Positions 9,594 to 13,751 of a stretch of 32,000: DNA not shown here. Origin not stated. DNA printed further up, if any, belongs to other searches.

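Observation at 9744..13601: Giant 1285-aa sigma factor fused to extra HTH repeats, a TPR array and a terminal HTH: a possible one-component sigma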

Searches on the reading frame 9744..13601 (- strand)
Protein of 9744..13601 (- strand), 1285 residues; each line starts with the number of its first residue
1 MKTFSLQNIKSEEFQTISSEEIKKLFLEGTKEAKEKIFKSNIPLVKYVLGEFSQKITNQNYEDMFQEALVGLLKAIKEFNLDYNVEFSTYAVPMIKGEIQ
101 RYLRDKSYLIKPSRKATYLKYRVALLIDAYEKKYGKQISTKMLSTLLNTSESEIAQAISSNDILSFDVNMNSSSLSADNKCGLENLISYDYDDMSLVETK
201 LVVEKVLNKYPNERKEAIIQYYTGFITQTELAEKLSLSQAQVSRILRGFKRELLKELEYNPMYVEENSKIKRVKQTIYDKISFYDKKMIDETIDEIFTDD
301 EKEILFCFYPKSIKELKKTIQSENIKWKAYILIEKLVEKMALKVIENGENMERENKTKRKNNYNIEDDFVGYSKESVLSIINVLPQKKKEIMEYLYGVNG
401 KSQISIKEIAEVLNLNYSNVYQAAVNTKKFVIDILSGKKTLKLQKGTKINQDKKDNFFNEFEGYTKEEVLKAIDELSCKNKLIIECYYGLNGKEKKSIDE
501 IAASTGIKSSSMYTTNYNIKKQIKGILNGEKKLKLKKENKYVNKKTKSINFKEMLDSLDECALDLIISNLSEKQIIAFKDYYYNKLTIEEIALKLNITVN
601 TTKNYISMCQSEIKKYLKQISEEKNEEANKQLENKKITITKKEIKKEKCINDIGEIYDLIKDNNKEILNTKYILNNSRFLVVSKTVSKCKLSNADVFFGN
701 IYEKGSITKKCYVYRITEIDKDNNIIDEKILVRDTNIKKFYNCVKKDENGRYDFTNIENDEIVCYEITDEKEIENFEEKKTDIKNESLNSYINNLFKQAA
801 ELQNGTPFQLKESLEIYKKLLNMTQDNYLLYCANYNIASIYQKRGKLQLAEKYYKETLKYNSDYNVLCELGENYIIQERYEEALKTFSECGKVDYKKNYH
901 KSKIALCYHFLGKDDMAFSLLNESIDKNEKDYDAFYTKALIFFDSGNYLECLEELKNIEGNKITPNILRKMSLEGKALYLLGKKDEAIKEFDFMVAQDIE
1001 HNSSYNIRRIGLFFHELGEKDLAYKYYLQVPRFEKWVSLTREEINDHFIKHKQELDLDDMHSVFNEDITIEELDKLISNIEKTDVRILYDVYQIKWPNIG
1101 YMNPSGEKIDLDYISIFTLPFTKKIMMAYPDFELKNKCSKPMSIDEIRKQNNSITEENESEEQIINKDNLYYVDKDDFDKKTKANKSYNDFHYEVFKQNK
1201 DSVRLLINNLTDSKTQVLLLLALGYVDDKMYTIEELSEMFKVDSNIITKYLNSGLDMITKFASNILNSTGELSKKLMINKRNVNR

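Call 4: search_protein_families(library=pfam, proteins=[window:9744-13601:-], max_evalue=1)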
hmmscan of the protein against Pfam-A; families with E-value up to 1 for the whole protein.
window:9744-13601:- (1285 aa): 37 families (the best 25 are shown)
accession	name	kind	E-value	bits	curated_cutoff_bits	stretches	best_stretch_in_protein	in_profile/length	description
PF04545.22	Sigma70_r4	-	5.3e-15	55.1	24.1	2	567-603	2-38/50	Sigma-70, region 4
PF08281.18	Sigma70_r4_2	-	4e-13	49.2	25.7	2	563-607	4-48/54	Sigma-70, region 4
PF04542.20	Sigma70_r2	-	5.9e-13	48.8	24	1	38-107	2-69/71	Sigma-70 region 2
PF13412.12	HTH_24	-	5.1e-09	36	21.9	1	224-247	16-39/48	Winged helix-turn-helix DNA-binding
PF07719.23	TPR_2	-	6.3e-09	35.7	27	2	833-863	3-33/34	Tetratricopeptide repeat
PF00515.34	TPR_1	-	1.1e-08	35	27.8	2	833-864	3-34/34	Tetratricopeptide repeat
PF01381.28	HTH_3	-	2.3e-07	31.2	23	1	226-252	10-35/55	Helix-turn-helix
PF13424.12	TPR_12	-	2.5e-07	31.2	30.1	3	832-889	4-70/77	Tetratricopeptide repeat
PF12802.13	MarR_2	-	1e-05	26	27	1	226-249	21-44/61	MarR family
PF12728.13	HTH_17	-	2.1e-05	25.1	27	0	586-607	2-23/51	Helix-turn-helix domain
PF13181.12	TPR_8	-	5.5e-05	23.5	25.7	1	833-863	3-33/34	Tetratricopeptide repeat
PF01047.28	MarR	-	8.3e-05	22.8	24.6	1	222-247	14-39/59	MarR family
PF13518.12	HTH_28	-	9.5e-05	22.8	25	1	214-251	1-38/52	Helix-turn-helix domain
PF13384.12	HTH_23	-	0.00011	22.3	24.6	0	226-251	18-43/50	Homeodomain-like domain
PF13432.12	TPR_16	-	0.00019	22.2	32.7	1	835-888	1-55/65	Tetratricopeptide repeat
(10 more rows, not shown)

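Call 5: search_protein_families(library=ncbifam, proteins=[window:9744-13601:-], max_evalue=0.01)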
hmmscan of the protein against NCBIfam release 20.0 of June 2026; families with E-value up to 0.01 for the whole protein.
window:9744-13601:- (1285 aa): 43 families (the best 25 are shown)
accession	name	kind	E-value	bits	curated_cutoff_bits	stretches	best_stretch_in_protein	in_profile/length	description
TIGR02980.1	SigBFG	subfamily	1.1e-43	149.5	234.35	1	31-253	2-222/227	SigB/SigF/SigG family RNA polymerase sigma factor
TIGR02885.1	spore_sigF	equivalog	3.6e-37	128.4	321.45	1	28-250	7-224/231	RNA polymerase sporulation sigma factor SigF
TIGR02937.1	sigma70-ECF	superfamily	2.6e-34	118.3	42.9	3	33-257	2-165/165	sigma-70 family RNA polymerase sigma factor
NF004052.0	PRK05572.1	subfamily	7.4e-34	117.4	311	1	10-251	10-244/252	SigF/SigG family RNA polymerase sporulation sigma factor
NF006071.0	PRK08215.1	equivalog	3.9e-33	115.1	372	1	7-248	9-248/258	RNA polymerase sporulation sigma factor SigG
TIGR02850.1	spore_sigG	equivalog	1.4e-28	100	457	1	15-247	14-244/254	RNA polymerase sporulation sigma factor SigG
NF005644.0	PRK07408.1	subfamily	1.7e-27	96.7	261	1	29-248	24-244/258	RNA polymerase sigma factor SigF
NF005514.0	PRK07122.1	subfamily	4.8e-26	91.5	372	1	32-253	40-259/264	RNA polymerase sigma factor SigF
TIGR02941.1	Sigma_B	equivalog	7.5e-25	87.8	315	1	22-249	19-245/255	RNA polymerase sigma factor SigB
TIGR02479.1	FliA_WhiG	subfamily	8e-21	74.8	189.6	1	39-247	3-213/224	FliA/WhiG family RNA polymerase sigma factor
TIGR02997.1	Sig70-cyanoRpoD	subfamily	1.2e-20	74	384.5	1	17-245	60-289/298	RNA polymerase sigma factor, RpoD/SigA family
TIGR02393.1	RpoD_Cterm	equivalog_domain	4.2e-17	62.6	354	1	33-230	1-196/238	RNA polymerase sigma factor RpoD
NF005809.0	PRK07670.1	equivalog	6e-16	58.7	326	1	30-246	21-239/255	FliA/WhiG family RNA polymerase sigma factor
NF006158.0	PRK08301.1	equivalog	2.6e-15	56.5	339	2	22-107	50-132/241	RNA polymerase sporulation sigma factor SigE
NF004935.0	PRK06288.1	equivalog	3.1e-15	56.5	343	1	17-245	17-250/270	RNA polymerase sigma factor WhiG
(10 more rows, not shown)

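Call 6: find_homologous_proteins(query=window:9744-13601:-)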
Query window:9744-13601:- (1285 aa): 8 proteins with E <= 0.001 among 8000 candidates.
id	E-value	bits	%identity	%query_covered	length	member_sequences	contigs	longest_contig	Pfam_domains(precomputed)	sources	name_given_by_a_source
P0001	0.0e+0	2764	100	100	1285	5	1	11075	PF13412.13,PF00515.35,PF01381.29,PF13424.13,PF04545.23,PF04542.21,PF08281.19,PF07719.24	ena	-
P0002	2.2e-154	534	32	63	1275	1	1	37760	PF21476.5,PF00515.35,PF12895.14,PF13424.13,PF04545.23,PF04542.21,PF08281.19,PF13181.13,PF07719.24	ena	-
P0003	1.0e-150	522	32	59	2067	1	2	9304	PF13744.13,PF08279.19,PF25062.2,PF13384.13,PF04967.19,PF01381.29,PF04542.21,PF12802.14,PF08281.19,PF04539.23,PF01325.26,PF14559.13,PF24575.2,PF01047.29,PF13412.13,PF00515.35,PF13424.13,PF04545.23,PF13432.13,PF13560.13,PF07719.24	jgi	-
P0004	4.8e-143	497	31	59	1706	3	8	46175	PF13431.13,PF25062.2,PF04542.21,PF13428.13,PF08281.19,PF06141.19,PF14559.13,PF24575.2,PF00515.35,PF12895.14,PF13424.13,PF21033.5,PF04545.23,PF13432.13,PF13181.13,PF07719.24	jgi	-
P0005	6.3e-128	446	32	71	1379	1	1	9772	PF13431.13,PF25062.2,PF04542.21,PF13428.13,PF08281.19,PF04539.23,PF14559.13,PF13412.13,PF01418.24,PF00515.35,PF13424.13,PF04545.23,PF13181.13,PF07719.24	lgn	-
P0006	9.6e-25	105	22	36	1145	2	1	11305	PF08279.19,PF04545.23,PF08281.19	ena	-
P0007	5.5e-18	82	31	17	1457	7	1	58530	PF08279.19,PF13384.13,PF13518.13,PF01381.29,PF13404.13,PF12802.14,PF08281.19,PF04297.21,PF01047.29,PF13412.13,PF13936.13,PF13542.13,PF04545.23,PF13545.13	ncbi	-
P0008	6.3e-11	59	29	15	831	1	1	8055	PF07715.21,PF00005.34,PF04545.23,PF08281.19,PF04539.23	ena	-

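Call 11: find_encoding_contigs(protein=P0002, flank=10000, max_places=3)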
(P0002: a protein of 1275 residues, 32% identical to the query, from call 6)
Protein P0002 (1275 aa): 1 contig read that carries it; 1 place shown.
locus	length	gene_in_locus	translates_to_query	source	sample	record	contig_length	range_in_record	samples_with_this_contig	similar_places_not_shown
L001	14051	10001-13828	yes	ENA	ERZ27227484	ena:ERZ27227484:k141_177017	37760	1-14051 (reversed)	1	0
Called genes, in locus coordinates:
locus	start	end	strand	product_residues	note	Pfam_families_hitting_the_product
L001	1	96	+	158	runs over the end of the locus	PF00583:Acetyltransf_1, PF13673:Acetyltransf_10 (weak), PF13508:Acetyltransf_7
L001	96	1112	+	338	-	PF01488:Shikimate_DH (faint), PF02423:OCD_Mu_crystall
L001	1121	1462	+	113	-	-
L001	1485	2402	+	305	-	PF00892:EamA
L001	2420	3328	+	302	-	PF00248:Aldo_ket_red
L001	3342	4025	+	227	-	PF00106:adh_short, PF08659:KR, PF13561:adh_short_C2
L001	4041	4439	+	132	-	PF01042:Ribonuc_L-PSP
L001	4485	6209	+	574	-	PF01636:APH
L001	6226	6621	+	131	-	PF01243:PNPOx_N (weak)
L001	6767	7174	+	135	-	PF00293:NUDIX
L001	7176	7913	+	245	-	PF23023:Anti-Pycsar_Apyc1, PF00753:Lactamase_B (weak), PF12706:Lactamase_B_2 (faint)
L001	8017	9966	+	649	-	PF04542:Sigma70_r2, PF21476:PF0610-like_N (faint), PF04545:Sigma70_r4, PF08281:Sigma70_r4_2 (faint), PF13384:HTH_23 (faint), PF13412:HTH_24 (faint), PF13518:HTH_28 (faint)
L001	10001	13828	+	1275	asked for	PF04542:Sigma70_r2, PF04545:Sigma70_r4 (faint), PF21476:PF0610-like_N (faint), PF08281:Sigma70_r4_2 (weak), PF12895:ANAPC3 (faint), PF00515:TPR_1 (faint), PF07719:TPR_2 (faint), PF13181:TPR_8 (faint), +1 more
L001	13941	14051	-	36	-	?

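Call 12: find_encoding_contigs(protein=P0004, flank=10000, max_places=3)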
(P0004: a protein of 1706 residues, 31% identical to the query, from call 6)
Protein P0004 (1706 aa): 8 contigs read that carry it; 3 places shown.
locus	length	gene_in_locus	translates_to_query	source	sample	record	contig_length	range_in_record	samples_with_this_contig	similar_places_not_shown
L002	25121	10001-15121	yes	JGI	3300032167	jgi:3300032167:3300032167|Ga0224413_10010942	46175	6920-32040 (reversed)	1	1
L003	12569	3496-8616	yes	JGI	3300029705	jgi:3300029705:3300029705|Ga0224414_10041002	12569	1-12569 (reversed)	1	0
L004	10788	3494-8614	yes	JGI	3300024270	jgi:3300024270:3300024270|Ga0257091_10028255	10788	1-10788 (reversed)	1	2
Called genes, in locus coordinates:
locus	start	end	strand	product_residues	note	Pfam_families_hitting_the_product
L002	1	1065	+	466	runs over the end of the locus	PF00890:FAD_binding_2 (faint), PF01134:GIDA (faint), PF01266:DAO (faint), PF01946:Thi4 (faint), PF03486:HI0933_like (faint), PF07992:Pyr_redox_2 (faint), PF13738:Pyr_redox_3 (faint), PF21688:FAD-depend_C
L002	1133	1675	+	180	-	PF13302:Acetyltransf_3, PF00583:Acetyltransf_1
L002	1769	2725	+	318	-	PF13191:AAA_16 (faint), PF00004:AAA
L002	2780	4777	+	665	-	PF00122:E1-E2_ATPase, PF00702:Hydrolase, PF13246:Cation_ATPase (faint)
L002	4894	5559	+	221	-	PF02592:Vut_1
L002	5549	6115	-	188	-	-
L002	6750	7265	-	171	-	PF05067:Mn_catalase, PF02915:Rubrerythrin, PF03232:COQ7 (faint), PF00210:Ferritin, PF05067:Mn_catalase (weak)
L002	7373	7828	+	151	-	-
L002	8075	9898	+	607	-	PF13230:GATase_4 (weak), PF13522:GATase_6, PF13537:GATase_7, PF01380:SIS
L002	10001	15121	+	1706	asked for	PF04542:Sigma70_r2, PF13181:TPR_8 (faint), PF13424:TPR_12 (faint), PF21033:RMD1-3 (faint), PF08281:Sigma70_r4_2 (faint), PF04545:Sigma70_r4 (weak), PF25062:ARM_TT21_N, PF24575:TPR_Slam (weak), +8 more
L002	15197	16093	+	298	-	PF11899:DUF3419 (weak)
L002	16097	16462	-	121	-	-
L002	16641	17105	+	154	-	PF02367:TsaE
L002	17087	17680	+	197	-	PF00814:TsaD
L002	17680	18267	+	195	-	PF00583:Acetyltransf_1, PF13420:Acetyltransf_4 (weak), PF13673:Acetyltransf_10, PF12746:GNAT_acetyltran (faint), PF13508:Acetyltransf_7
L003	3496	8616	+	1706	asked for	PF04542:Sigma70_r2, PF13181:TPR_8 (faint), PF13424:TPR_12 (faint), PF21033:RMD1-3 (faint), PF08281:Sigma70_r4_2 (faint), PF04545:Sigma70_r4 (weak), PF25062:ARM_TT21_N, PF24575:TPR_Slam (weak), +8 more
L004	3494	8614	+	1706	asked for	PF04542:Sigma70_r2, PF13181:TPR_8 (faint), PF13424:TPR_12 (faint), PF21033:RMD1-3 (faint), PF08281:Sigma70_r4_2 (faint), PF04545:Sigma70_r4 (weak), PF25062:ARM_TT21_N, PF24575:TPR_Slam (weak), +8 more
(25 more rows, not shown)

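Call 23: list_cluster_members(proteins=[P0007, P0001, P0006])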
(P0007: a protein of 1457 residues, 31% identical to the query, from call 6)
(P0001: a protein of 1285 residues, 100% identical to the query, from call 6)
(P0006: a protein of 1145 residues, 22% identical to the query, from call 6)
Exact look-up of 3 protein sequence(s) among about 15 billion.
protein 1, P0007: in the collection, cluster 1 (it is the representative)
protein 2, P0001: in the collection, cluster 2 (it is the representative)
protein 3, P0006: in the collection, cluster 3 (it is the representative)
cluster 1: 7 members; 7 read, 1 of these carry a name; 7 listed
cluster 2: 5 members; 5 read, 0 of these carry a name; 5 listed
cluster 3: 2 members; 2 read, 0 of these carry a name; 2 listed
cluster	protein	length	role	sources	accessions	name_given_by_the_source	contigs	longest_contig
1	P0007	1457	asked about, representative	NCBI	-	-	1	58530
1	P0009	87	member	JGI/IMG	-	DNA-directed RNA polymerase sigma subunit (sigma70/sigma32)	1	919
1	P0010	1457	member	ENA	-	-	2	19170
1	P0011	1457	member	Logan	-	-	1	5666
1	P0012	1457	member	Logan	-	-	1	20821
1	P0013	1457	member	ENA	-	-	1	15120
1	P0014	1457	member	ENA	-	-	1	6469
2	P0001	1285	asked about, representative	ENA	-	-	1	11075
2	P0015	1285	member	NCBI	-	-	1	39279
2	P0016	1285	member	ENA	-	-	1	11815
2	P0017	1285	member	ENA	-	-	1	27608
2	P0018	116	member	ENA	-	-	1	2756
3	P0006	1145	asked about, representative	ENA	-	-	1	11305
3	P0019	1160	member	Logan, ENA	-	-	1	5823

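Call 32: find_encoding_contigs(protein=P0007, flank=8000, max_places=2)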
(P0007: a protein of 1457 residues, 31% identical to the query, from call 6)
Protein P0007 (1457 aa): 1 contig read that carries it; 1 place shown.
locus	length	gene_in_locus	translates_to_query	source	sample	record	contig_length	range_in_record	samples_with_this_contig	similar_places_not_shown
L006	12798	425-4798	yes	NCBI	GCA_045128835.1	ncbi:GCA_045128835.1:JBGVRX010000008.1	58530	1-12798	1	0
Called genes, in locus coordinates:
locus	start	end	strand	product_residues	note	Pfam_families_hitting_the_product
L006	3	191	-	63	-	?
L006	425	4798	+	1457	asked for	PF01047:MarR (faint), PF01381:HTH_3 (faint), PF04297:UPF0122 (faint), PF08279:HTH_11 (faint), PF08281:Sigma70_r4_2 (faint), PF12802:MarR_2 (faint), PF13384:HTH_23 (faint), PF04545:Sigma70_r4 (weak), +6 more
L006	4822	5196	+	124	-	PF14071:YlbD_coat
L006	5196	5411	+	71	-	PF14003:YlbE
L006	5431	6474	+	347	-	PF04545:Sigma70_r4 (faint)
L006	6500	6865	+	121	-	PF06133:Com_YlbF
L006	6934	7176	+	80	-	-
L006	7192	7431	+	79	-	-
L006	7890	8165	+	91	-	-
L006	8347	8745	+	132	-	PF01381:HTH_3 (weak)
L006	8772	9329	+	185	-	PF13328:HD_4, PF01966:HD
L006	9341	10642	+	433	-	PF03600:CitMHS, PF02040:ArsB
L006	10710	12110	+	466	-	PF00070:Pyr_redox (faint), PF00890:FAD_binding_2 (faint), PF01134:GIDA (faint), PF01946:Thi4 (weak), PF03486:HI0933_like (weak), PF13450:NAD_binding_8 (weak), PF07992:Pyr_redox_2 (weak), PF21688:FAD-depend_C, +2 more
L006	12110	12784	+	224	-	PF03006:HlyIII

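Call 37: search_protein_families(library=padloc, proteins=[window:9744-13601:-], max_evalue=0.01)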
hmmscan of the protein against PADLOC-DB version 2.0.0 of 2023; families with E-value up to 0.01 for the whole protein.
window:9744-13601:- (1285 aa): 2 families
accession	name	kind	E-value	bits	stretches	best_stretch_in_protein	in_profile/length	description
PDLC02203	MzaA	-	8.7e-08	28.9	1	6-111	402-506/683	-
PDLC04133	mad1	-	6.1e-06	24.5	0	1228-1255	3-30/60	mads_1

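Call 43: find_encoding_contigs(protein=window:9744-13601:-, flank=2000, max_places=5)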
Protein window:9744-13601:- (1285 aa): no gene with exactly this product is on record in the collection.
